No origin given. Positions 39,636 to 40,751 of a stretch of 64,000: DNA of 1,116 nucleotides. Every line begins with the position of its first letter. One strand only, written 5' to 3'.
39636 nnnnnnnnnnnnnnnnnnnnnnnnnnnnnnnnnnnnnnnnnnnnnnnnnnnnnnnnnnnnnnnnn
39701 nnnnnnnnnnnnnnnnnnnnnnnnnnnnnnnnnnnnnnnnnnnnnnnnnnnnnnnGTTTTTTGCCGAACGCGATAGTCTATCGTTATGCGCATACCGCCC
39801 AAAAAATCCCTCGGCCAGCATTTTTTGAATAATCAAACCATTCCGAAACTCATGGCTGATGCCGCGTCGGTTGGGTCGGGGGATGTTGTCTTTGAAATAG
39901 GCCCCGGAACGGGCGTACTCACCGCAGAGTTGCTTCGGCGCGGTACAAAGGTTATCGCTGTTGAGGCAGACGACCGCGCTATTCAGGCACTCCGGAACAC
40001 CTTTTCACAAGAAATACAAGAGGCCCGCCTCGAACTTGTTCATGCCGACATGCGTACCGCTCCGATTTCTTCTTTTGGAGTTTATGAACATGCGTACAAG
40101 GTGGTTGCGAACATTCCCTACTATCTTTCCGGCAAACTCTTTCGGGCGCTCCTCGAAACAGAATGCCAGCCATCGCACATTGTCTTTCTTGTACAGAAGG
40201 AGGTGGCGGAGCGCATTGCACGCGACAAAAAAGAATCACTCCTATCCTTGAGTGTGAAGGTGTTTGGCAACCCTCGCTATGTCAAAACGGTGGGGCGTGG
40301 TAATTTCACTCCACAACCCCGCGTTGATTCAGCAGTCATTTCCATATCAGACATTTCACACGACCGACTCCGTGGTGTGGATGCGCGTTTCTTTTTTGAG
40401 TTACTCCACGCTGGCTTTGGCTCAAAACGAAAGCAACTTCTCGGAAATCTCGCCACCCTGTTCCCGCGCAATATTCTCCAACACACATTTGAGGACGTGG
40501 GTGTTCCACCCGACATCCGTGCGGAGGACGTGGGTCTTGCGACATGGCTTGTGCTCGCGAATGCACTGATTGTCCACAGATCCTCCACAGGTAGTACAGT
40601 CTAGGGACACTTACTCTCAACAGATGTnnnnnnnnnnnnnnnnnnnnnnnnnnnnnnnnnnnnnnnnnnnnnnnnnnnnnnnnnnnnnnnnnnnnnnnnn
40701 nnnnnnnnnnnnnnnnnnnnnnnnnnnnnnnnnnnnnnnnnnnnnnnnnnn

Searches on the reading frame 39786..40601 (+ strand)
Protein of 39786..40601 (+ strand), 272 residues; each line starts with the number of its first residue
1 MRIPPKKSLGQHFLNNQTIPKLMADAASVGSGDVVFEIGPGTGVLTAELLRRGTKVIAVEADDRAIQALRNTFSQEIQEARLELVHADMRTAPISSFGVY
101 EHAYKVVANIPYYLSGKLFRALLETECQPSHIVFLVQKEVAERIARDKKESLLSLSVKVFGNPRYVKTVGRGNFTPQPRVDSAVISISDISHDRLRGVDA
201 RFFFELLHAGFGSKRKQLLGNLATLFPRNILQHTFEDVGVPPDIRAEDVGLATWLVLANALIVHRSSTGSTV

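Call 22: search_protein_families(library=pfam, proteins=[window:39786-40601:+], max_evalue=0.001)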
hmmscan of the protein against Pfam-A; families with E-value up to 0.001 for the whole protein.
window:39786-40601:+ (272 aa): 5 families
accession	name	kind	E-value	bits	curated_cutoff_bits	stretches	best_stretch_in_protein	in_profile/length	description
PF00398.26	RrnaAD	-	4.2e-46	157.6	24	1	6-260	5-260/263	Ribosomal RNA adenine dimethylase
PF13649.12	Methyltransf_25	-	8.4e-07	30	27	1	35-95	1-61/97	Methyltransferase domain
PF08241.18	Methyltransf_11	-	0.00013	22.9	21.2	1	37-94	2-56/95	Methyltransferase domain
PF13489.12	Methyltransf_23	-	0.00072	19.8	27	0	31-102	22-93/164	Methyltransferase domain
PF05175.20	MTS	-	0.00096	19.3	23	0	33-91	33-92/170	Methyltransferase small domain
